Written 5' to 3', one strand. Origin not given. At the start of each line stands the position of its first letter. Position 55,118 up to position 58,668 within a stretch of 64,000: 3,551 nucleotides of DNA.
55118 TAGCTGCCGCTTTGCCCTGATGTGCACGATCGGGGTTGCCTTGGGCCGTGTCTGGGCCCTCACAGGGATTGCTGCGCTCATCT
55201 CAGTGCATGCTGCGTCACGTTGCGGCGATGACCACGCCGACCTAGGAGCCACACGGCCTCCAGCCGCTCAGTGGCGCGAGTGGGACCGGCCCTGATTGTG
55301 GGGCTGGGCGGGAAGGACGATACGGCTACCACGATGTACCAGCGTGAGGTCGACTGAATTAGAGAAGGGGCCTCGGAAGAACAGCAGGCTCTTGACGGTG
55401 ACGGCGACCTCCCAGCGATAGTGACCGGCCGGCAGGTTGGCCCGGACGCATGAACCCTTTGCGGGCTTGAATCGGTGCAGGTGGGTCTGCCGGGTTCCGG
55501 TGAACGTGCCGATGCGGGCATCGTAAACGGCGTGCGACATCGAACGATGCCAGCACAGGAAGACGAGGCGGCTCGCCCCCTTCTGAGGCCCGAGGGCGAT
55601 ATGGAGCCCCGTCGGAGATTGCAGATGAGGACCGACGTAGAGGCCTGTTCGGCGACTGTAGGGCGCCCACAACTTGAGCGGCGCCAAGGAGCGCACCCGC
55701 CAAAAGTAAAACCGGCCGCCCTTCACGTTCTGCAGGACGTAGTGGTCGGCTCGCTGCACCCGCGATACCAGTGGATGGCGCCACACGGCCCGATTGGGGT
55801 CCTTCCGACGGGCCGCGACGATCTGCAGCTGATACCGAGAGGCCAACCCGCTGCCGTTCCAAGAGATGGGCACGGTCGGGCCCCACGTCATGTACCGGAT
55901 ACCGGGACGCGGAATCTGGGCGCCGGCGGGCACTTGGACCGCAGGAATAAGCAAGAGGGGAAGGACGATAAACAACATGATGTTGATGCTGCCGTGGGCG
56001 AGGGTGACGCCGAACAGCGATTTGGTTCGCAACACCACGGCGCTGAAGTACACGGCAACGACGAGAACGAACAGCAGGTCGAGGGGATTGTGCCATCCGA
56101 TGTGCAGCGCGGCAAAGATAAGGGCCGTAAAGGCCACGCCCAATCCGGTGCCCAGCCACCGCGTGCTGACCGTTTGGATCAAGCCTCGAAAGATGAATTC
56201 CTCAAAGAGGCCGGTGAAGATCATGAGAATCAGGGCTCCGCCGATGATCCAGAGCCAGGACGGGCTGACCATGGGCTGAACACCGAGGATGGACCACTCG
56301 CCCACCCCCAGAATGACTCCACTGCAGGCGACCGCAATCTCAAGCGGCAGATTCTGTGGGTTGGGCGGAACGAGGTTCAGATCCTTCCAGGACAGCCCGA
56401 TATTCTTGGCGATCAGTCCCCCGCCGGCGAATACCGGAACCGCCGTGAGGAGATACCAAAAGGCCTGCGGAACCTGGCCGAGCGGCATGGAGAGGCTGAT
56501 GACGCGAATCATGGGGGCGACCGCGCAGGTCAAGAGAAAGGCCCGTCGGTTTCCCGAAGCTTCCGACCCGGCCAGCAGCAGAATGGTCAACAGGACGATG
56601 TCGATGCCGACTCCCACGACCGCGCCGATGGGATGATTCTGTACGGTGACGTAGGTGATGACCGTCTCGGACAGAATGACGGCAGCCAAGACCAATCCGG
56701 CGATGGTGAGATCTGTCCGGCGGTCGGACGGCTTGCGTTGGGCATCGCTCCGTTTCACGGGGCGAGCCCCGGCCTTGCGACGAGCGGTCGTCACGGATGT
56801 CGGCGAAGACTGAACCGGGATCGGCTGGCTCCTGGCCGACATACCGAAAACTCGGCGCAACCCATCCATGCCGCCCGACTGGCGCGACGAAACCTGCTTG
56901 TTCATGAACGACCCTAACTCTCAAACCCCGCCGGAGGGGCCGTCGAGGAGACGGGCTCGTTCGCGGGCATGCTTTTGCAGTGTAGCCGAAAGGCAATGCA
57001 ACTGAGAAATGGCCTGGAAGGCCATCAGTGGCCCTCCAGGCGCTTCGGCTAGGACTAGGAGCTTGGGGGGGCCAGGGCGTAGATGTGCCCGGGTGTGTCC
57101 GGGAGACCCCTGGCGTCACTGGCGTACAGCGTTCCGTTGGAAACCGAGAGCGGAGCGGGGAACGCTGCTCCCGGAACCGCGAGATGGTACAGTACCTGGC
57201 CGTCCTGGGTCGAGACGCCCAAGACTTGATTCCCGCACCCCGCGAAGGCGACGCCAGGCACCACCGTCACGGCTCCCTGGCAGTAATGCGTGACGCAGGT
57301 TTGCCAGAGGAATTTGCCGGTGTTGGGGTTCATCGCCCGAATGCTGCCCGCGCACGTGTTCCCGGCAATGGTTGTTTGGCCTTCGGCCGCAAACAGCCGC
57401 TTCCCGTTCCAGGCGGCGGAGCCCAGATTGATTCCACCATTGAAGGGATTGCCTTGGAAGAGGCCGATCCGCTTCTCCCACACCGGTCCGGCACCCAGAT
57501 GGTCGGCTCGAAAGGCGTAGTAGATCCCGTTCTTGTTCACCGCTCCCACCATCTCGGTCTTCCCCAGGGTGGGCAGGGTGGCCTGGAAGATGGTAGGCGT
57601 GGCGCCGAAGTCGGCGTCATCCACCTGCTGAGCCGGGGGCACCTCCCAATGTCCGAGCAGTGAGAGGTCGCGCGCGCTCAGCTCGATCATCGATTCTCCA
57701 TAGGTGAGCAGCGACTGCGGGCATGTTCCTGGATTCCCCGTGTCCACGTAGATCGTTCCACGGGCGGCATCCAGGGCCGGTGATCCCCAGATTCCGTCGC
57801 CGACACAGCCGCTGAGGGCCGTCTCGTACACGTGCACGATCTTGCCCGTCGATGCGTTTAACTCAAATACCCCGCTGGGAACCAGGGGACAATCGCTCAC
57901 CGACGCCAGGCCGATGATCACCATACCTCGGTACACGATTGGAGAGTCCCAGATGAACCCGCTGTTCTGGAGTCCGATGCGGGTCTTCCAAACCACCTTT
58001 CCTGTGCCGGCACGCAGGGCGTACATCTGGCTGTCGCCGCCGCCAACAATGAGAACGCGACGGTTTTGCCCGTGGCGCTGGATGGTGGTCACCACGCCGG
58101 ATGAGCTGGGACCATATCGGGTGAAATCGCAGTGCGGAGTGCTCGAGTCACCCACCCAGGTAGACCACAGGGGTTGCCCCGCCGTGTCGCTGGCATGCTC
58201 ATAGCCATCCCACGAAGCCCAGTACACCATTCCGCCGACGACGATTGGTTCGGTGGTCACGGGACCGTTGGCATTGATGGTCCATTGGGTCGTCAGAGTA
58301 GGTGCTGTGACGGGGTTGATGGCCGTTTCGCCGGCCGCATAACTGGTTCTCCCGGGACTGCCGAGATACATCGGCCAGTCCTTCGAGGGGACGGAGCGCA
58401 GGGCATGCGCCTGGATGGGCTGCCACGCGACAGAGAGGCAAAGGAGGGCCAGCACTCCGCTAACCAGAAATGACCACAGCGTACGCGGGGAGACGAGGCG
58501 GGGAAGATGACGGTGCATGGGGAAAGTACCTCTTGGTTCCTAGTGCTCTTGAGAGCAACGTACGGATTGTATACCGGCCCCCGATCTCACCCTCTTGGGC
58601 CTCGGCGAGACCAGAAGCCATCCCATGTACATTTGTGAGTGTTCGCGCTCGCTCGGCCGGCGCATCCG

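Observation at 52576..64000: Cell-envelope glycan assembly island: Lys-rich secreted protein, DUF4012, CPBP protease-domain fusion, PQQ beta-propeller, three GT4s, two polytopic membrane proteins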

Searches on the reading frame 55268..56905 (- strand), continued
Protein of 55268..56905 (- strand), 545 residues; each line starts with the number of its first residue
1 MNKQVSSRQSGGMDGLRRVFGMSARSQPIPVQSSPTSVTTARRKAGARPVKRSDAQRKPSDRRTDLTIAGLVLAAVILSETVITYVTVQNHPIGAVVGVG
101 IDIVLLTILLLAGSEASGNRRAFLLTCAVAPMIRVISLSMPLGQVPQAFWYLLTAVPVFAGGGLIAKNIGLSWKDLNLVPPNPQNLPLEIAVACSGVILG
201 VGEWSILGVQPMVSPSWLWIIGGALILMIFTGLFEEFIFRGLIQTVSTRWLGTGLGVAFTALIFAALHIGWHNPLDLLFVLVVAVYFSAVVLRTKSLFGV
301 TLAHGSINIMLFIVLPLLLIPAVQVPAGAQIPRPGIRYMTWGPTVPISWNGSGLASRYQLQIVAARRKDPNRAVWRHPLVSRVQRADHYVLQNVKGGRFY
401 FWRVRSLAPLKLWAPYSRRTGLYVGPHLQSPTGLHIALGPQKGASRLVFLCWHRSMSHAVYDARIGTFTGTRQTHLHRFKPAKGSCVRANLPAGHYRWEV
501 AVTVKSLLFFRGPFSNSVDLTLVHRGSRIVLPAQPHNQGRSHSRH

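Call 50: search_protein_families(library=pfam, proteins=[L021:700-1827:+, L023:16143-17372:+, L024:3-1613:+, L071:262-1260:-, L029:2213-3004:+, L031:5356-6957:+, L043:4097-5455:+, L007:2552-4231:+, L047:146-892:-, L023:5641-6495:-], max_evalue=0.001)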
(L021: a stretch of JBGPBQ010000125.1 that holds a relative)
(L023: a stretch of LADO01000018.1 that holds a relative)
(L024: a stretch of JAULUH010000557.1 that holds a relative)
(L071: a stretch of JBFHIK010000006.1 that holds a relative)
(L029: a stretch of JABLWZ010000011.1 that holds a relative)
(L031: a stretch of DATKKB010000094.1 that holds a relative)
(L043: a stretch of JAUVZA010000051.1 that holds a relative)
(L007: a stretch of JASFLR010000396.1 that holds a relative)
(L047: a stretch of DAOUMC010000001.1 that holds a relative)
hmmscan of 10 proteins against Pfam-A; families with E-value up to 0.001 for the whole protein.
L021:700-1827:+ (376 aa): 7 families
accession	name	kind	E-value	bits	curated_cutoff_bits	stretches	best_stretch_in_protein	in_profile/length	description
PF00534.26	Glycos_transf_1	-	9.6e-44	149.4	26.4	1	182-347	3-168/172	Glycosyl transferases group 1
PF13692.12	Glyco_trans_1_4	-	7.2e-31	107.8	27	1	196-337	3-142/142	Glycosyl transferases group 1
PF20706.3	GT4-conflict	-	1.6e-11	44.3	26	1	193-363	196-384/385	Family 4 Glycosyltransferase in conflict systems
PF13439.12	Glyco_transf_4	-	2.6e-11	44.3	28.5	1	87-173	87-169/170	Glycosyltransferase Family 4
PF00982.27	Glyco_transf_20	-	3.4e-06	26.5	32.5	1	257-350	354-452/473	Glycosyltransferase family 20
PF13579.12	Glyco_trans_4_4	-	5.4e-06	27.3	29.7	1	83-168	83-157/158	Glycosyl transferase 4-like domain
PF13524.12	Glyco_trans_1_2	-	2.1e-05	24.9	25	1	255-365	28-143/144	Glycosyl transferase-like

L023:16143-17372:+ (410 aa): 13 families
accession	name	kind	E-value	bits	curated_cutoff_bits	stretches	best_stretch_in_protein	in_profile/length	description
PF01494.25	FAD_binding_3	-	1.4e-17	64.5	22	1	12-297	2-311/349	FAD binding domain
PF05834.18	Lycopene_cycl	-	7.5e-12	45.4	23.4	1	13-360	1-344/380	Lycopene cyclase protein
PF22578.2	GGR_cat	-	8.2e-11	42.1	27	1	179-259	8-88/88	Geranylgeranyl reductase catalytic domain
PF01266.30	DAO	-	1.5e-08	35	27.9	1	13-47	1-35/353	FAD dependent oxidoreductase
PF07992.20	Pyr_redox_2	-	1.4e-07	31.6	26.1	1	12-181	1-131/291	Pyridine nucleotide-disulphide oxidoreductase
PF03486.20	HI0933_like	-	1.3e-06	28.5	50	1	13-54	2-43/244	HI0933-like protein Rossmann domain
PF01946.23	Thi4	-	2.9e-06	27.2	26.2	1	8-56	14-63/235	Thi4 family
PF01134.28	GIDA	-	3.7e-06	26.7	22.1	1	13-52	1-40/391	Glucose inhibited division protein A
PF00890.30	FAD_binding_2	-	3.9e-06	26.8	20.4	1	13-45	1-33/414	FAD binding domain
PF12831.13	FAD_oxidored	-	1.1e-05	25.4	27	1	13-80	1-65/416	FAD dependent oxidoreductase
PF04820.20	Trp_halogenase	-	2e-05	24.1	21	0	94-326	149-376/458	Tryptophan halogenase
PF13450.12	NAD_binding_8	-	3.6e-05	24.4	21.9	1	16-47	1-32/68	NAD(P)-binding Rossmann-like domain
PF00070.33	Pyr_redox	-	0.00072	20.5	22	0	14-47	2-35/82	Pyridine nucleotide-disulphide oxidoreductase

L024:3-1613:+ (537 aa): 0 families

L071:262-1260:- (333 aa): 11 families
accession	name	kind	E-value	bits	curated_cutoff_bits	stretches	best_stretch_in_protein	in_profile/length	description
PF01370.27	Epimerase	-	2.3e-69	233.9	20.9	1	38-271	1-240/240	NAD dependent epimerase/dehydratase family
PF16363.11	GDP_Man_Dehyd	-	1.7e-57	195.9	27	1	39-292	1-269/332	GDP-mannose 4,6 dehydratase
PF01073.25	3Beta_HSD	-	1.9e-26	93.2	22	1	39-259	1-228/280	3-beta hydroxysteroid dehydrogenase/isomerase family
PF02719.21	Polysacc_synt_2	-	2.3e-24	86.5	20.2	1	38-303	1-266/293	Polysaccharide biosynthesis protein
PF04321.23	RmlD_sub_bind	-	7.1e-17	61.8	27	1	36-299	1-241/287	RmlD substrate binding domain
PF13460.12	NAD_binding_10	-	1.3e-12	48.4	27.2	1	42-184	1-128/184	NAD(P)H-binding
PF07993.18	NAD_binding_4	-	4.1e-10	39.7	20.1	1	78-213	59-211/258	Male sterility protein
PF05368.20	NmrA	-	6.7e-10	39.5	27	1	35-152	2-107/298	NmrA-like family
PF00106.31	adh_short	-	1.4e-07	31.6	26.6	1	38-142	3-122/195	short chain dehydrogenase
PF08659.16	KR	-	0.00016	22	22.6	0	38-154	3-138/180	KR domain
PF02737.24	3HCDH_N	-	0.00068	20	22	0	43-123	6-88/180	3-hydroxyacyl-CoA dehydrogenase, NAD binding domain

L029:2213-3004:+ (264 aa): 6 families
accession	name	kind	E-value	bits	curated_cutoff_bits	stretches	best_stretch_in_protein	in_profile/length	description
PF00005.33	ABC_tran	-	3.4e-26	92.9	25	1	23-177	1-137/137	ABC transporter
PF02463.25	SMC_N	-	3.9e-08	33.4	40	1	34-190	25-182/220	RecF/RecN/SMC N terminal domain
PF13304.12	AAA_21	-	1.3e-06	29.1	27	1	37-131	3-88/304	AAA domain, putative AbiEii toxin, Type IV TA system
PF13555.12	AAA_29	-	0.00018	21.6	27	1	27-59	16-48/61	P-loop containing region of AAA domain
PF13476.12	AAA_23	-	0.00029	22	27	1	35-62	21-48/201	AAA domain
PF03193.22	RsgA_GTPase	-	0.00053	20.3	30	0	18-64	92-137/174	RsgA GTPase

L031:5356-6957:+ (534 aa): 0 families

L043:4097-5455:+ (453 aa): 1 family
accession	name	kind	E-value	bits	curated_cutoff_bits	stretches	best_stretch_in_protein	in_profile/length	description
PF01964.24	ThiC_Rad_SAM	-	1e-195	650.9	25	1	22-441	1-419/420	Radical SAM ThiC family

L007:2552-4231:+ (560 aa): 4 families
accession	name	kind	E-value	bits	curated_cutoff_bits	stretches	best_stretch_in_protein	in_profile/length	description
PF04932.20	Wzy_C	-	6.9e-18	65.3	31.7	1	209-347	2-148/149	O-Antigen ligase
PF13371.12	TPR_9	-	2.6e-05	24.6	35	1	477-531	11-65/73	Tetratricopeptide repeat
PF23914.1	TPR_CcmH_CycH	-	5.4e-05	23.5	42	1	470-531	25-86/158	Cytochrome c-type biogenesis protein H TPR domain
PF14559.12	TPR_19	-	8.9e-05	23.2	25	1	476-525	6-55/68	Tetratricopeptide repeat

L047:146-892:- (249 aa): 2 families
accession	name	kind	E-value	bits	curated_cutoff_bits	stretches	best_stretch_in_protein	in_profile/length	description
PF02527.21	GidB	-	1.2e-46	158.8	27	1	30-212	1-176/184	rRNA small subunit methyltransferase G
PF13847.12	Methyltransf_31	-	2.8e-06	27.5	27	1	79-162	2-86/145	Methyltransferase domain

L023:5641-6495:- (285 aa): 3 families
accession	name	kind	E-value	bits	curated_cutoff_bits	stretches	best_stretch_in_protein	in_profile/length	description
PF14689.11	SPOB_a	-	6.9e-14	51.7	28.1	1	74-128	4-58/62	Sensor_kinase_SpoOB-type, alpha-helical domain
PF14501.12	HATPase_c_5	-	1.1e-08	35.4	22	1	171-274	4-98/102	GHKL domain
PF02518.31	HATPase_c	-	9.3e-07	29.7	26.4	1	172-275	5-107/111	Histidine kinase-, DNA gyrase B-, and HSP90-like ATPase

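Call 84: search_solved_structures(query=A4, max_evalue=10)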
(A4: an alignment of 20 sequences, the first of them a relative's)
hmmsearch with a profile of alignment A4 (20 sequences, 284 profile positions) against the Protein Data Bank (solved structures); distinct sequences matched with E-value up to 10: 1.
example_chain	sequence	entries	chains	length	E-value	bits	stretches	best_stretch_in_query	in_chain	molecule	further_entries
8qag_A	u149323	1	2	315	0.93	11.9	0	98-169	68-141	sc-CC-6-95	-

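Call 94: predict_structure(alignment_id=A1)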
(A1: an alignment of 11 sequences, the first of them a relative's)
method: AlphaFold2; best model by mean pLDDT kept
length: 545 residues; sequences in the alignment: 11
mean_pLDDT: 65.5   pTM: 0.55
mean pLDDT of the five models: 65.5, 63.3, 62.1, 60.7, 60.1
residues with pLDDT >= 90: 188; 70-90: 64; 50-70: 79; < 50: 214
segments of 3 or more residues with pLDDT < 50: 1-18, 20-34, 36-56, 323-401, 405-419, 428-445, 468-472, 505-545
pLDDT, mean of each block of 10 residues (from residue 1): 37 45 39 43 44 50 92 93 74 80 94 94 95 86 73 88 94 96 97 98 90 82 91 94 97 97 94 92 98 97 96 87 43 33 31 40 37 31 36 40 44 44 53 31 49 57 53 54 61 53 46 37 33 28 24
secondary structure, 60 per line:
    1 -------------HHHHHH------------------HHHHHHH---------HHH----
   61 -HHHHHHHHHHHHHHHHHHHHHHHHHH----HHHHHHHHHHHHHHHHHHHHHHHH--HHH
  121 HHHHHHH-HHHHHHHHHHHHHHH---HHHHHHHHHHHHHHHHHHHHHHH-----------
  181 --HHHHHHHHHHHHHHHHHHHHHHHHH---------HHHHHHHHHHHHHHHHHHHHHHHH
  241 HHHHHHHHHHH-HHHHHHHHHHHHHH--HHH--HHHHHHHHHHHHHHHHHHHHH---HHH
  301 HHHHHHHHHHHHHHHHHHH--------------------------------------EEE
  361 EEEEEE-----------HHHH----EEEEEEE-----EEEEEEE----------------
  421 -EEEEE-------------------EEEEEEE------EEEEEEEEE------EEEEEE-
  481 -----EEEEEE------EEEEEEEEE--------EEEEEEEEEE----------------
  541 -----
elements in order: H14-19 H38-44 H62-87 H92-115 H118-127 H129-143 H147-169 H183-207 H217-251 H253-266 H274-294 H298-319 E358-366 H378-381 E386-392 E398-404 E422-426 E446-452 E459-467 E474-479 E486-491 E498-506 E515-524

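Call 96: fold_search(model_id=the predicted structure, library=pdb)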
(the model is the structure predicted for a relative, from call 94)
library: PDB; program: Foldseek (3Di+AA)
matches with E <= 10: 1036; with E <= 0.001: 0
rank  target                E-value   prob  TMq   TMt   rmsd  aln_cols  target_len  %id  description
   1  3m7o_A                3.5e-03  0.98  0.13  0.35   8.3       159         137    9  Crystal structure of mouse MD-1 in complex with phosphatidylcholine (released 2010-06-09)
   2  3t6q_C                9.9e-03  0.97  0.13  0.35   7.9       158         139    9  Crystal structure of mouse RP105/MD-1 complex (released 2011-11-09)
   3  3b2d_C                9.9e-03  0.92  0.11  0.28  11.4       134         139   12  Crystal structure of human RP105/MD-1 complex (released 2011-11-09)
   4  3m7o_B                1.2e-02  0.90  0.11  0.30  10.8       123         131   10  Crystal structure of mouse MD-1 in complex with phosphatidylcholine (released 2010-06-09)
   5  2z65_C                1.4e-02  0.69  0.11  0.26  11.6       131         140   11  Crystal structure of the human TLR4 TV3 hybrid-MD-2-Eritoran complex (released 2007-09-18)
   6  3mu3_A                1.9e-02  0.90  0.11  0.29  11.0       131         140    8  Crystal structure of chicken MD-1 complexed with lipid IVa (released 2010-06-09)
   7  5ijc_C                2.1e-02  0.54  0.10  0.24  10.8       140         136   11  The crystal structure of mouse TLR4/MD-2/neoseptin-3 complex (released 2016-04-27)
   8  3mtx_B                2.4e-02  0.75  0.10  0.27  12.0       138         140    9  Crystal structure of chicken MD-1 (released 2010-06-09)
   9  3rg1_D                2.6e-02  0.84  0.11  0.29   8.5       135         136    8  Crystal structure of the RP105/MD-1 complex (released 2011-08-31)
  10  7bve_A                2.6e-02  0.11  0.11  0.07  24.3       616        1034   14  Cryo-EM structure of Mycobacterium smegmatis arabinosyltransferase EmbC2-AcpM2 in complex with ethambutol (released 2020-04-29)
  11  2z64_C                3.8e-02  0.54  0.10  0.27  10.3       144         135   10  Crystal structure of mouse TLR4 and mouse MD-2 complex (released 2007-09-18)
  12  3mtx_A                4.0e-02  0.84  0.11  0.28   9.9       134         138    7  Crystal structure of chicken MD-1 (released 2010-06-09)
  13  7zkp_A                5.8e-02  0.41  0.10  0.18  12.8       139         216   14  Late assembly intermediate of the proximal proton pumping module of complex I with assembly factors NDUFAF1 and CIA84 (released 2022-11-23)
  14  8fn9_F                6.7e-02  1.00  0.13  0.56   4.3        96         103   10  Crystal structure of the C-terminal Fg domain of TNR with the single FN domain of PTPRZ (released 2023-07-12)
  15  3rg1_P                7.4e-02  0.57  0.10  0.26  11.4       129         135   11  Crystal structure of the RP105/MD-1 complex (released 2011-08-31)
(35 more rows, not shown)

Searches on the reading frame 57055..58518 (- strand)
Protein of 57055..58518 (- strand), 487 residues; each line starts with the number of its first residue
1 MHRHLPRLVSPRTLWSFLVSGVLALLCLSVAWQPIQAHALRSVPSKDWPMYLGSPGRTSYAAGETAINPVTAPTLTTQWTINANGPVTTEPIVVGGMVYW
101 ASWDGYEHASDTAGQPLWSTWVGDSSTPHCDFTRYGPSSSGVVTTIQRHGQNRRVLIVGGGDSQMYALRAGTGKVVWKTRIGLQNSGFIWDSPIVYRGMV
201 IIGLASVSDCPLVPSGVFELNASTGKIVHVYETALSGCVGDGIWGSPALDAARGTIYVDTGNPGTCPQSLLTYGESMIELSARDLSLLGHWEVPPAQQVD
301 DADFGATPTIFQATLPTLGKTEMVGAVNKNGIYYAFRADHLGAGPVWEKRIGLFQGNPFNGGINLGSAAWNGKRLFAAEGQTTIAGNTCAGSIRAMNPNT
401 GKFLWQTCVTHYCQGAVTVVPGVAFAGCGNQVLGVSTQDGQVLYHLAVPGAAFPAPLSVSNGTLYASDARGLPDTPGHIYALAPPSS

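Call 4: search_protein_families(library=pfam, proteins=[window:57055-58518:-], max_evalue=0.01)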
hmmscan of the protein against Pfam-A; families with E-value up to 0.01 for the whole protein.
window:57055-58518:- (487 aa): 3 families
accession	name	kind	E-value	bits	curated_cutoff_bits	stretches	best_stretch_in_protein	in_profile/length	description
PF13360.13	PQQ_2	-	3.3e-15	56.8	27.6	2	111-261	9-126/233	Outer membrane protein assembly factor BamB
PF13570.13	Beta-prop_ACSF4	-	5.6e-10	39.6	133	0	72-120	162-210/329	Beta-alanine-activating enzyme, beta-propeller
PF01011.28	PQQ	-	9.6e-10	38.2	26.7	1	48-337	1-328/595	Glucose/ethanol/alcohol dehydrogenase, beta-propeller domain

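Call 9: search_protein_families(library=ncbifam, proteins=[window:57055-58518:-], max_evalue=0.01)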
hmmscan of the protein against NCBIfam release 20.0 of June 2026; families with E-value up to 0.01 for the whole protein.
window:57055-58518:- (487 aa): 5 families
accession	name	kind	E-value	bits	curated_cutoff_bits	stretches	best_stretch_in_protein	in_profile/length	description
TIGR03075.1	PQQ_enz_alc_DH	subfamily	2.7e-15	56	480.05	1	45-205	18-173/530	PQQ-dependent dehydrogenase, methanol/ethanol family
TIGR03300.1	assembly_YfgL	equivalog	2.5e-12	46.1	285.2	2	86-203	56-151/377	outer membrane protein assembly factor BamB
TIGR04528.1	acido_non_PQQ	subfamily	3.6e-09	35.9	650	1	45-333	3-299/493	acido-empty-quinoprotein group A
NF008351.0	PRK11138.1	equivalog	1.7e-08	33.4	423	1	90-205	64-168/394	outer membrane protein assembly factor BamB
NF053615.1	SerThrKinAfsKStmc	equivalog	0.00024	19.9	1300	0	391-483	583-680/809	protein serine/threonine kinase AfsK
